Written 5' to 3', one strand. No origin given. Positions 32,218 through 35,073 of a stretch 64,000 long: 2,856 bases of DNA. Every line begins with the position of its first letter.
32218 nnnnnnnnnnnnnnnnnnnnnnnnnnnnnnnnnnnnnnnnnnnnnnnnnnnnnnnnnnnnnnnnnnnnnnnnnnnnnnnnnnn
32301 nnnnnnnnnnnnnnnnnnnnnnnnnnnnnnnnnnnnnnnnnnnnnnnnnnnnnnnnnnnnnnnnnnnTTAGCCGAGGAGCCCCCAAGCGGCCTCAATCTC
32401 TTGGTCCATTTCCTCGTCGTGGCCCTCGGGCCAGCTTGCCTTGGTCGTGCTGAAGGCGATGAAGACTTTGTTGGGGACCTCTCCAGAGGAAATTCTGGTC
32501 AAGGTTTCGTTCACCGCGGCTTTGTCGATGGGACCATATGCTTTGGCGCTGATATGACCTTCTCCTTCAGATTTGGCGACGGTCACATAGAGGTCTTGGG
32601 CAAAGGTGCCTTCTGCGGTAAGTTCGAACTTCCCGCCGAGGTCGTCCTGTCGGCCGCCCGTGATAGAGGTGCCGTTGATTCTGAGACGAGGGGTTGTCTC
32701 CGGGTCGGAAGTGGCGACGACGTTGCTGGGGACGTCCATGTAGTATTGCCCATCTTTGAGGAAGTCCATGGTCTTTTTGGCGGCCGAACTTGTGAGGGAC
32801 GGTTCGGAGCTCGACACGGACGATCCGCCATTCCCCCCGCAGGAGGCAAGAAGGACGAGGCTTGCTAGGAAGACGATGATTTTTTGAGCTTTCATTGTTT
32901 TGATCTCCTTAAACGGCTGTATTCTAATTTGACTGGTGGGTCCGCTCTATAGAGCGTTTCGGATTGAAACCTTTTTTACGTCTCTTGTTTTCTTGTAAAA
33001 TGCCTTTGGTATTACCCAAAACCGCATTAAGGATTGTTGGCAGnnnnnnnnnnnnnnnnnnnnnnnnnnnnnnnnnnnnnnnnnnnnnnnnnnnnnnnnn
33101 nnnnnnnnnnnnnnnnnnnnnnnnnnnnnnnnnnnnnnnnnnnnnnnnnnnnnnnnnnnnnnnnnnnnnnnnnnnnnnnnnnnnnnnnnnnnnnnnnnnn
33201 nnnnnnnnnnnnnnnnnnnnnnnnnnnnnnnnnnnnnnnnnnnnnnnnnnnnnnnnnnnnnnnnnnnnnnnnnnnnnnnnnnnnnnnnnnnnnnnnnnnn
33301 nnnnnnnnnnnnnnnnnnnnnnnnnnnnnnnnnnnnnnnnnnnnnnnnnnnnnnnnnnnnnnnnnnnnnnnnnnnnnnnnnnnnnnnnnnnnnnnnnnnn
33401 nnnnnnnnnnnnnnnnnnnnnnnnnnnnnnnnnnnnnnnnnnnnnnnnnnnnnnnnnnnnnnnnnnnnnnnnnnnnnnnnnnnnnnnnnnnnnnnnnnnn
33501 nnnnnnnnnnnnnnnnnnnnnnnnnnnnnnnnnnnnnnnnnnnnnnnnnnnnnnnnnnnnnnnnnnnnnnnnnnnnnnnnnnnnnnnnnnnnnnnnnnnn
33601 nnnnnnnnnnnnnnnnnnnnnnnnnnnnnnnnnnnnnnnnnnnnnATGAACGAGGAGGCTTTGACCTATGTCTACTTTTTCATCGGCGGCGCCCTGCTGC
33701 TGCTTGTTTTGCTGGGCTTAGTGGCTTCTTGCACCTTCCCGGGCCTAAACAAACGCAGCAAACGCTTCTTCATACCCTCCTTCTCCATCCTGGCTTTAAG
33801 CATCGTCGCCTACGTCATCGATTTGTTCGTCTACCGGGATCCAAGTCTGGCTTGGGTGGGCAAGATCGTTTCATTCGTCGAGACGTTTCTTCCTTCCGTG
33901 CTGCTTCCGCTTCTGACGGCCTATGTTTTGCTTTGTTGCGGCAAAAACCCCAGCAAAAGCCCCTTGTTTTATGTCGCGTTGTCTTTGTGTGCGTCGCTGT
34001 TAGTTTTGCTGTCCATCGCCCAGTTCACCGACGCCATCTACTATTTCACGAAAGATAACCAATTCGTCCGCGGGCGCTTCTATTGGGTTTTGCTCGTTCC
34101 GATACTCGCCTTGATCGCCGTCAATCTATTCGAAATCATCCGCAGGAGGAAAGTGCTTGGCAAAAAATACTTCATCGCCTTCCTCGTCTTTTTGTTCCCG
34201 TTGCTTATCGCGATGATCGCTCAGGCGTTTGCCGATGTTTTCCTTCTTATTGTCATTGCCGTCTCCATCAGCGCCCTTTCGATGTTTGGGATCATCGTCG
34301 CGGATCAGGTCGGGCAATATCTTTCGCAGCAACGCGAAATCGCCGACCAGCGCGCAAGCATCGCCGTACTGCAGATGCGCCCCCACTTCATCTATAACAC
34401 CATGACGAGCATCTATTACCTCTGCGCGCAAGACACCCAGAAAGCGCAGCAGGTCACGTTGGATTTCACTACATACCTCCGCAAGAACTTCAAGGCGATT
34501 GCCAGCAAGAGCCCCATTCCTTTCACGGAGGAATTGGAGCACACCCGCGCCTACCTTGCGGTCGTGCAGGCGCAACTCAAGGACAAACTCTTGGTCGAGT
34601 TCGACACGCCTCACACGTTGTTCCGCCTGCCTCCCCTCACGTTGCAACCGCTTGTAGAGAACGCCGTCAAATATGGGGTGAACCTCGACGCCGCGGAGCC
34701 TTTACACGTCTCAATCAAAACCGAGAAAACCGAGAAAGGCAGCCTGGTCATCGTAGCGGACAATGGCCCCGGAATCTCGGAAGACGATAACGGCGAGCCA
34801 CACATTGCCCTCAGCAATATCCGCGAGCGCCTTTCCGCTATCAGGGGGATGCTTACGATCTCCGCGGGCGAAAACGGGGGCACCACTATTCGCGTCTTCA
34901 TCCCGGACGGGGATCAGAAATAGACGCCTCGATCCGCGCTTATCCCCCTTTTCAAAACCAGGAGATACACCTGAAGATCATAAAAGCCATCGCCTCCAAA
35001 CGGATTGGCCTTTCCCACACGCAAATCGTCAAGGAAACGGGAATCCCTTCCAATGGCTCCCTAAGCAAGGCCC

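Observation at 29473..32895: Alternating lipoprotein / small paralogous membrane protein modules, including an S41-like peptidase lipoprotein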

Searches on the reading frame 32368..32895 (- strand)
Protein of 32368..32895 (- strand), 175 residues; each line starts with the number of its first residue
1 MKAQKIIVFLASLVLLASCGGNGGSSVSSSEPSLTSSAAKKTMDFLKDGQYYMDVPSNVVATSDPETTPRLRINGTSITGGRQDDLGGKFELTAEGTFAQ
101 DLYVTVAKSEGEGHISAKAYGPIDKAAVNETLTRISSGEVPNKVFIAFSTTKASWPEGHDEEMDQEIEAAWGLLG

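Call 3: search_protein_families(library=pfam, proteins=[window:32368-32895:-], max_evalue=0.1)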
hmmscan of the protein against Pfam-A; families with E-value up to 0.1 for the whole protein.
window:32368-32895:- (175 aa): 0 families

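Call 9: search_protein_families(library=ncbifam, proteins=[window:32368-32895:-], max_evalue=0.1)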
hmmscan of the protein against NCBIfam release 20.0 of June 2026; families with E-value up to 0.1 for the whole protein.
window:32368-32895:- (175 aa): 3 families
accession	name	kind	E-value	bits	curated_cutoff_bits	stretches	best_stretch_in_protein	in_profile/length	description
NF058647.1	lipo_LytA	equivalog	0.053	13.7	110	1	5-51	3-48/107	acidic lipoprotein LytA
NF045774.1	cytochro_C551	exception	0.062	13.3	118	0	1-36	1-36/110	cytochrome c551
NF033865.1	fusolisin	equivalog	0.07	11.2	999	1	2-41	7-45/1006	fusolisin family autotransporter serine protease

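Call 45: find_homologous_proteins(query=window:32368-32895:-, max_evalue=0.01)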
Query window:32368-32895:- (175 aa): 26 proteins with E <= 0.01 among 160 candidates.
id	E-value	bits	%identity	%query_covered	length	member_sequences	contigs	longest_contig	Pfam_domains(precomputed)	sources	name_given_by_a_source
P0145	3.4e-106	370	97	100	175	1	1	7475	-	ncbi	-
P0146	1.3e-102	359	94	100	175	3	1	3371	-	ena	-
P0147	1.0e-91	323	85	100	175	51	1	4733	-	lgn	-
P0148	1.7e-91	323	85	100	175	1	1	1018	-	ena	-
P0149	1.3e-90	320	84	100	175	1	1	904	-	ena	-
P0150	3.6e-90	318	85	100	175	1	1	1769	-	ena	-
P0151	8.0e-86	304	81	100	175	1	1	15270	-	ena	-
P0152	7.1e-83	295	79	100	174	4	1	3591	-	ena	-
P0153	7.9e-63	229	60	100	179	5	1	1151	-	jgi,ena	-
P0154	8.5e-60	219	61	100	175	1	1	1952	-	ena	-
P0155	4.2e-58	214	83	69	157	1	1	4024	-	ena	-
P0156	5.6e-58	214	58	99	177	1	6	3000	-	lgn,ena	-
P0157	1.0e-55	206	57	99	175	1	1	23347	-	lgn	-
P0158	2.3e-52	195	56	100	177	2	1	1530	-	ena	-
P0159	3.8e-52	195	55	100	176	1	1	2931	-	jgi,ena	-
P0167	4.0e-41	159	48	98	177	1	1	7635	-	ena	-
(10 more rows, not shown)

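Call 46: find_encoding_contigs(protein=P0157, flank=10000, max_places=1)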
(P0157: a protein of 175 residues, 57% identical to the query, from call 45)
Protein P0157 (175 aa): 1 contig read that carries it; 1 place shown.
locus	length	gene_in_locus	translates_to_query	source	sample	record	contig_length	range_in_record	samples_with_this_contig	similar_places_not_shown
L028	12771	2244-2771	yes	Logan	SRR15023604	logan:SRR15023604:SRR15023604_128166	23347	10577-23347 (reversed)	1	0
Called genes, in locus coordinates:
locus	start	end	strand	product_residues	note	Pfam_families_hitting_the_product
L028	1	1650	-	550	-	?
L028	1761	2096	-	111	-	-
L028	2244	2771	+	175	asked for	-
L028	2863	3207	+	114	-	-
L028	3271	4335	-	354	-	PF01263:Aldose_epim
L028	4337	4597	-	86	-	-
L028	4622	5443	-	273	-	PF01553:Acyltransferase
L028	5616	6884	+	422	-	PF13439:Glyco_transf_4, PF13579:Glyco_trans_4_4, PF00534:Glycos_transf_1, PF13692:Glyco_trans_1_4, PF13524:Glyco_trans_1_2 (weak)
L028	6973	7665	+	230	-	PF13151:DUF3990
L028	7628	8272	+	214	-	PF12844:HTH_19 (weak), PF13560:HTH_31 (faint), PF01381:HTH_3, PF13443:HTH_26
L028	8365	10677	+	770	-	PF02837:Glyco_hydro_2_N (faint), PF00703:Glyco_hydro_2 (weak), PF02836:Glyco_hydro_2_C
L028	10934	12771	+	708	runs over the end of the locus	-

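Call 47: find_encoding_contigs(protein=P0167, flank=8000, max_places=1)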
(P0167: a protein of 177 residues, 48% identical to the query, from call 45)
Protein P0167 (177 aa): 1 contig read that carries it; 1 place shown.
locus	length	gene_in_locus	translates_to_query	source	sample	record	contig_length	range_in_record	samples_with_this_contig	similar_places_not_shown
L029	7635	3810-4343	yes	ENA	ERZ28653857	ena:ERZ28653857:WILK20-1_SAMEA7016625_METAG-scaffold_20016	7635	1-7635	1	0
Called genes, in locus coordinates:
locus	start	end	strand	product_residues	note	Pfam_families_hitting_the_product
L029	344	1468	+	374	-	PF14249:Tocopherol_cycl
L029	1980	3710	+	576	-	PF02368:Big_2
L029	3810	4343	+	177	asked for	-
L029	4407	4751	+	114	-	-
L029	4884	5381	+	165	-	PF04542:Sigma70_r2, PF04545:Sigma70_r4 (weak), PF08281:Sigma70_r4_2 (weak)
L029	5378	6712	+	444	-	-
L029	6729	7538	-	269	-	-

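Call 48: find_encoding_contigs(protein=P0151, flank=10000, max_places=1)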
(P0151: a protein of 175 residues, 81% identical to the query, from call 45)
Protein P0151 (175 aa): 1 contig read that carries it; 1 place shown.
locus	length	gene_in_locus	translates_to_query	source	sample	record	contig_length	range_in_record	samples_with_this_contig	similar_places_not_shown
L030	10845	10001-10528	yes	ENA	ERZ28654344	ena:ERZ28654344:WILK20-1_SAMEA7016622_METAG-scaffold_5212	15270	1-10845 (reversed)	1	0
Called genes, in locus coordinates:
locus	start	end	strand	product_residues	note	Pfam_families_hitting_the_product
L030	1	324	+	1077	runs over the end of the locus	PF09479:Flg_new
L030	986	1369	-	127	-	-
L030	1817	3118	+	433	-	PF13173:AAA_14, PF13635:DUF4143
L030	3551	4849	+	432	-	PF04326:SLFN_AlbA_2, PF13749:HATPase_c_4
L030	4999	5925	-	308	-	PF13635:DUF4143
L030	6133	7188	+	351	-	PF13306:LRR_5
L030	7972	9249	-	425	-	PF06580:His_kinase, PF02518:HATPase_c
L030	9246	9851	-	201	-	PF13560:HTH_31, PF01381:HTH_3, PF12844:HTH_19, PF00072:Response_reg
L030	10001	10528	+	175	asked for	-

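Call 62: predict_structure(alignment_id=A5)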
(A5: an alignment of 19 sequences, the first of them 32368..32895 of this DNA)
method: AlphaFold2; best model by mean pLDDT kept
length: 175 residues; sequences in the alignment: 19
mean_pLDDT: 81.8   pTM: 0.73
mean pLDDT of the five models: 81.8, 81.6, 81.2, 80.7, 80.2
residues with pLDDT >= 90: 115; 70-90: 17; 50-70: 7; < 50: 36
segments of 3 or more residues with pLDDT < 50: 1-6, 9-38
pLDDT, mean of each block of 10 residues (from residue 1): 47 42 36 45 89 97 84 97 97 94 95 86 96 95 97 96 95 86
secondary structure, 60 per line:
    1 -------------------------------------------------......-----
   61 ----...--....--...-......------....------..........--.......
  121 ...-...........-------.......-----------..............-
elements in order: E50-55 E70-73 E76-78 E80-85 E92-95 E102-111 E114-123 H125-135 E143-149 H161-174

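Call 70: search_protein_families(library=padloc, proteins=[window:32368-32895:-], max_evalue=0.01)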
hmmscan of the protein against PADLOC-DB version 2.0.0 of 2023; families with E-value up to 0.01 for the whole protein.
window:32368-32895:- (175 aa): 0 families

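Call 71: search_protein_families(library=phrogs, proteins=[window:32368-32895:-], max_evalue=0.01)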
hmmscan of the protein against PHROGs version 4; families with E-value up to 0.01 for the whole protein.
window:32368-32895:- (175 aa): 0 families

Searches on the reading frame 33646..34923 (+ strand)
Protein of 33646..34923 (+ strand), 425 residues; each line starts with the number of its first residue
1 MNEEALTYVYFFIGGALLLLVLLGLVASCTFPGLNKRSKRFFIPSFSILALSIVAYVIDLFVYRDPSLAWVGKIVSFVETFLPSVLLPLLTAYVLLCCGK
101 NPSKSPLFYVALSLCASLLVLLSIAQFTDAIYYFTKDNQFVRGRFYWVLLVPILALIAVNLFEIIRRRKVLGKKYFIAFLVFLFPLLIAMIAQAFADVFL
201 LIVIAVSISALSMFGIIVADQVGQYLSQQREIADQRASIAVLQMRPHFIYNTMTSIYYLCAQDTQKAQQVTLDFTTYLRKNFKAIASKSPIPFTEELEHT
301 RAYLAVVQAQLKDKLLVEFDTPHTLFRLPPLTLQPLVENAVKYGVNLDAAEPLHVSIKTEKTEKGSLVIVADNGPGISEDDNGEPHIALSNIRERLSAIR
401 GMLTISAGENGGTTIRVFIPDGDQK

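Call 3: search_protein_families(library=pfam, proteins=[window:33646-34923:+], max_evalue=0.1)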
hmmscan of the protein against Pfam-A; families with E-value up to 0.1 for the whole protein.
window:33646-34923:+ (425 aa): 2 families
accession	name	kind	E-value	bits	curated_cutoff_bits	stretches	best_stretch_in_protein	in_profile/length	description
PF06580.19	His_kinase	-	8.1e-16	58.5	25.2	1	243-315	9-81/81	Histidine kinase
PF02518.31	HATPase_c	-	3.5e-08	34.3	26.4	1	333-421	10-109/111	Histidine kinase-, DNA gyrase B-, and HSP90-like ATPase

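Call 9: search_protein_families(library=ncbifam, proteins=[window:33646-34923:+], max_evalue=0.1)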
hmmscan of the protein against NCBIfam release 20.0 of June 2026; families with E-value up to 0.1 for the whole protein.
window:33646-34923:+ (425 aa): 11 families
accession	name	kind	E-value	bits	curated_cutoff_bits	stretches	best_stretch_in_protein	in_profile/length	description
NF008184.0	PRK10935.1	equivalog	2.5e-08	33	553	1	349-421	488-559/565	nitrate/nitrite two-component system sensor histidine kinase NarQ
NF052443.1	SensHisKinMctS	equivalog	3.6e-06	25.6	700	1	352-421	377-448/457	two-component system sensor histidine kinase MctS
NF007896.0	PRK10600.1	equivalog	1.3e-05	24.1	578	1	353-421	517-586/598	nitrate/nitrite two-component system sensor histidine kinase NarX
NF008025.0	PRK10755.1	equivalog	0.00012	20.9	314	1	323-398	251-318/362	two-component system sensor histidine kinase PmrB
TIGR02966.1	phoR_proteo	equivalog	0.00062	18.9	334.2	1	284-380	182-276/333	phosphate regulon sensor histidine kinase PhoR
NF007004.0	PRK09467.1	equivalog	0.0014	17.6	415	1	332-382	338-381/440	two-component system sensor histidine kinase EnvZ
NF052531.1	Strep_LiaS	equivalog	0.0024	17.2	450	1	334-420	246-326/328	envelope stress sensor histidine kinase LiaS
NF033792.0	ActS_PrrB_HisK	equivalog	0.04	12.8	350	0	332-388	315-367/423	ActS/PrrB/RegB family redox-sensitive histidine kinase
NF007007.0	PRK09470.1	equivalog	0.054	12.4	486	0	333-383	360-403/463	envelope stress sensor histidine kinase CpxA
NF045900.1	HisKinCpxALeg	equivalog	0.056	12.2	800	1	334-381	349-393/451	two-component system sensor histidine kinase CpxA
NF046044.1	PnpS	equivalog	0.098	11.6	400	0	334-381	291-333/390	two-component system histidine kinase PnpS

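Call 70: search_protein_families(library=padloc, proteins=[window:33646-34923:+], max_evalue=0.01)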
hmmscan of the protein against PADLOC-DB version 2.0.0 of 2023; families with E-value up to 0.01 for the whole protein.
window:33646-34923:+ (425 aa): 0 families
